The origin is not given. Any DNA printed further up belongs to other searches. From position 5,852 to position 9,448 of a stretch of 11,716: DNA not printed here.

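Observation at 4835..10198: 1787-aa single-polypeptide signalling hub: Ser/Thr kinase + STAND NTPase + helical arm + GAF + histidine kinase, with no receiver partner nearby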

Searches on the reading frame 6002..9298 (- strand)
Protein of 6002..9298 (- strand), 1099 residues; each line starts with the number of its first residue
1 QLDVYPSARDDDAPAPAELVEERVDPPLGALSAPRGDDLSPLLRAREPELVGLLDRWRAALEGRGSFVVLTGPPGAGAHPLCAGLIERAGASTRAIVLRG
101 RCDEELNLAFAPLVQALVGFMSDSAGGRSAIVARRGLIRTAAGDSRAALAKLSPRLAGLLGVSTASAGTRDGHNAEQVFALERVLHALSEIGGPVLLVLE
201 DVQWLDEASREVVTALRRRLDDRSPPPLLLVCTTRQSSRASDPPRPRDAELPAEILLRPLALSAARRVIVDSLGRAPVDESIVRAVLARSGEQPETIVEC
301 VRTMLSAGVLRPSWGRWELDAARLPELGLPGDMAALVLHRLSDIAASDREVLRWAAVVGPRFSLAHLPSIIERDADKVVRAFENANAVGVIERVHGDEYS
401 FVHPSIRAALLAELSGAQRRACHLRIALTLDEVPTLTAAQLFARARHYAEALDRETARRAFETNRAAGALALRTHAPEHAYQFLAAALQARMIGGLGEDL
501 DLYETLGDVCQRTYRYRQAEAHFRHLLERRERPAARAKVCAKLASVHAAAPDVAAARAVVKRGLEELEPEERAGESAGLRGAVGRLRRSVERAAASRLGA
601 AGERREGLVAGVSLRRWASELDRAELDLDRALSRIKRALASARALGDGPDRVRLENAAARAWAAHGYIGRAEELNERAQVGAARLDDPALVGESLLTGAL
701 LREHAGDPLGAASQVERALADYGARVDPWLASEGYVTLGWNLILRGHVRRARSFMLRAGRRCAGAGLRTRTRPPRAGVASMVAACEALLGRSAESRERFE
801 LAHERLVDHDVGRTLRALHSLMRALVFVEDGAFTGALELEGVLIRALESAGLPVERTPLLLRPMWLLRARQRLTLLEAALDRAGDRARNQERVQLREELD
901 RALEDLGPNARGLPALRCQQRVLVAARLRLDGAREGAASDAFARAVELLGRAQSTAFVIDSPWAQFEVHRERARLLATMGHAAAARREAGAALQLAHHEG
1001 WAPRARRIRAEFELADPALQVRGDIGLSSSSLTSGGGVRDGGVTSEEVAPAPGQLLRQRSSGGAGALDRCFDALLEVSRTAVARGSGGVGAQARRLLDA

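Call 33: search_solved_structures(query=window:6002-9298:-, max_evalue=1)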
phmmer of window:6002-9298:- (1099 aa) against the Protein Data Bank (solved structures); distinct sequences matched with E-value up to 1: 0.

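Call 54: predict_structure(alignment_id=A3)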
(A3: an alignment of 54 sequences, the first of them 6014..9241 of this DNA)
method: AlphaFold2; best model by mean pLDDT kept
length: 1076 residues; sequences in the alignment: 54
mean_pLDDT: 84.1   pTM: 0.75
mean pLDDT of the five models: 84.1, 81.8, 81.8, 80.4, 80.2
residues with pLDDT >= 90: 631; 70-90: 267; 50-70: 78; < 50: 100
segments of 3 or more residues with pLDDT < 50: 1-18, 219-231, 747-753, 1003-1048, 1065-1076
pLDDT, mean of each block of 10 residues (from residue 1): 34 40 88 94 93 90 92 87 83 94 83 92 90 87 68 66 94 94 89 89 89 80 44 78 93 88 91 89 89 89 85 76 91 95 91 94 92 87 87 95 97 92 96 97 97 87 97 97 97 92 97 96 95 93 92 54 60 61 88 96 93 93 90 96 93 98 94 97 95 94 86 93 96 91 61 68 95 92 87 89 90 64 78 81 92 91 75 93 94 94 98 79 97 98 98 97 97 96 93 80 42 33 34 32 43 66 45 31
secondary structure, 60 per line:
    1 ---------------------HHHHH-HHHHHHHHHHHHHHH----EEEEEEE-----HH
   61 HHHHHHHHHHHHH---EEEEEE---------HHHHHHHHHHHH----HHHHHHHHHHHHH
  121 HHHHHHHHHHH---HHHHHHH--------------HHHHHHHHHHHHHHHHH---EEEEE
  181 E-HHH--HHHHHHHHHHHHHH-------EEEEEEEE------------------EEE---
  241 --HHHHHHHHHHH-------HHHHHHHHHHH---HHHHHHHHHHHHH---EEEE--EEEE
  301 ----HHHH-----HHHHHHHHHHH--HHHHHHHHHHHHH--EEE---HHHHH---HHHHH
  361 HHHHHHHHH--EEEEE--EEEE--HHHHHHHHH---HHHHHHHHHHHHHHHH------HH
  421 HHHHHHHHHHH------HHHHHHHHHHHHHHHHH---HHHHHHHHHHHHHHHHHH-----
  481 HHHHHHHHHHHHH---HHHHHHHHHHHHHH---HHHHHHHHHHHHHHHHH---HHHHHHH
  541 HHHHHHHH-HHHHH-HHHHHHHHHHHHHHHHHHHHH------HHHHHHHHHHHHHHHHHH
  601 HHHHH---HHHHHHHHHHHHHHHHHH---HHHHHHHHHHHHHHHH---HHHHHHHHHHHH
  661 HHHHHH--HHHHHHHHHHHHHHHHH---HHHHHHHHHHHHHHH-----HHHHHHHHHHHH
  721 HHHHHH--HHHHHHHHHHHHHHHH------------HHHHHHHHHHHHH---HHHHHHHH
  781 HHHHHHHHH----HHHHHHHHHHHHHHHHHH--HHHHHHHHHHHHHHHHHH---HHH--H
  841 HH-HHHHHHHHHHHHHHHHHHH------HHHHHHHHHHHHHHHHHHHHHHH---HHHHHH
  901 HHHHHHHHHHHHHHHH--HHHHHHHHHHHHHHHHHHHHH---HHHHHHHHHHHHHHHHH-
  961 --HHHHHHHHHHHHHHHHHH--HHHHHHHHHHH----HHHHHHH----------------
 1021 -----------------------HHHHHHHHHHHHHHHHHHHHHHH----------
elements in order (helices of 4 or more, strands of 3 or more residues): H22-26 H28-42 E47-53 H59-73 E77-82 H92-103 H108-131 H135-141 H156-172 E176-181 H188-201 E209-216 E235-237 H243-253 H261-271 H275-287 E291-294 E297-300 H305-308 H314-324 H327-339 E342-344 H348-352 H356-369 E372-376 E379-382 H385-393 H397-412 H419-431 H438-454 H458-475 H481-493 H497-510 H514-530 H534-548 H550-554 H556-576 H583-605 H609-626 H630-645 H649-666 H669-685 H689-703 H709-726 H729-744 H757-769 H773-789 H794-811 H814-831 H844-862 H869-891 H895-916 H919-939 H943-959 H963-980 H983-993 H998-1004 H1044-1066

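Call 56: fold_search(model_id=the predicted structure, library=pdb)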
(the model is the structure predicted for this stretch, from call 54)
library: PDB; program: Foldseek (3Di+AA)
matches with E <= 10: 1623; with E <= 0.001: 139
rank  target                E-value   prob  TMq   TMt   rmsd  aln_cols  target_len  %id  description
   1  6mfv_A                4.5e-11  1.00  0.31  0.46  12.1       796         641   12  Crystal structure of the Signal Transduction ATPase with Numerous Domains (STAND) protein with a tetratricopeptide rep (released 2019-02-20)
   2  8bbg_D                8.5e-07  1.00  0.21  0.19  29.4      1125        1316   12  Structure of the IFT-A complex; anterograde IFT-A train model (released 2022-12-21)
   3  8fgw_D                1.6e-06  1.00  0.18  0.16  32.1      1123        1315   11  Human IFT-A complex structures provide molecular insights into ciliary transport (released 2023-02-22)
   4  9hvq_Q                3.1e-06  1.00  0.21  0.24  32.8      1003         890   11  Structure of the transcribing Pol II-DSIF-PAF-SPT6-RECQL5 complex (released 2025-07-16)
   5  9hn0_B                4.0e-06  1.00  0.22  0.16  27.8      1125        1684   14  Cryo-EM structure of human separase bound to SCC1 (310-550 aa) (released 2025-09-03)
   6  9rtt_Q                4.4e-06  1.00  0.21  0.24  32.8       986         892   12  Activated Elongation Complex with IWS1 and ELOF1 (released 2025-09-03)
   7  8r0a_N                5.2e-06  1.00  0.13  0.16  26.1       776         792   14  Cryo-EM structure of the cross-exon pre-B+5'ss complex (released 2024-05-22)
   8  7dkh_A                5.8e-06  1.00  0.20  0.23  24.1       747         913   11  Crystal structure of the Ctr9/Paf1/Cdc73/Rtf1 quaternary complex (released 2021-11-24)
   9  5dse_A                7.8e-06  1.00  0.21  0.35  16.7       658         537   13  Crystal Structure of the TTC7B/Hyccin Complex (released 2015-12-02)
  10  8bbe_D                1.1e-05  1.00  0.20  0.26  14.9       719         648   12  Structure of the IFT-A complex; IFT-A2 module (released 2022-12-21)
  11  7dkh_I                1.1e-05  1.00  0.15  0.16  28.0       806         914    9  Crystal structure of the Ctr9/Paf1/Cdc73/Rtf1 quaternary complex (released 2021-11-24)
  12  8jal_B                1.1e-05  1.00  0.23  0.37  19.1       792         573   11  Structure of CRL2APPBP2 bound with RxxGP degron (dimer) (released 2023-10-18)
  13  9hn5_A                1.1e-05  1.00  0.23  0.19  26.1      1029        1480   12  Cryo-EM structure of human separase bound to phosphorylated SCC1 (100-320 aa) (released 2025-09-03)
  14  7qds_B                1.3e-05  1.00  0.18  0.19  31.2      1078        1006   11  Apo human SKI complex in the open state (released 2022-02-02)
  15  9zjs_A                1.4e-05  1.00  0.21  0.20  17.8       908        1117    9  Human sterile alpha motif domain-containing protein 9 (SAMD9), asymmetric dimer "shell" shape (released 2026-02-25)
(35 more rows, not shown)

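Call 73: search_protein_representatives(protein=window:6014-9241:-)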
Query: 1076 residues. Proteins with E-value up to 0.001 (for the whole library): 15546; up to 1e-10: 4976; up to 1e-30: 373. The best 150 are listed.
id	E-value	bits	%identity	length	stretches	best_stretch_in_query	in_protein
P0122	2.2e-99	351.0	33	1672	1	18-1004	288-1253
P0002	3.1e-94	333.9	33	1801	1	5-1062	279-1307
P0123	1.4e-93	331.7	35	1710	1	8-994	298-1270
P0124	1.5e-81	292.0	32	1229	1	14-991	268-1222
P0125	9.4e-80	286.0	31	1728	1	24-1063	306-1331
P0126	3.7e-78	280.7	30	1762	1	22-997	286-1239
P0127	5.5e-78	280.1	32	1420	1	22-1000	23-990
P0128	3.0e-77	277.7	31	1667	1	21-1061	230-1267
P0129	3.4e-76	274.2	33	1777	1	18-1014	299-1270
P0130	4.7e-76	273.8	31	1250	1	24-997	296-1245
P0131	3.9e-75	270.7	28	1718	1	22-1012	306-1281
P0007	1.3e-73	265.7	30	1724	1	24-1002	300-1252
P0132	2.2e-73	264.9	33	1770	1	7-999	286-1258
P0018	3.6e-73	264.2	33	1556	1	23-998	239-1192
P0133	5.8e-73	263.5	34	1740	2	24-549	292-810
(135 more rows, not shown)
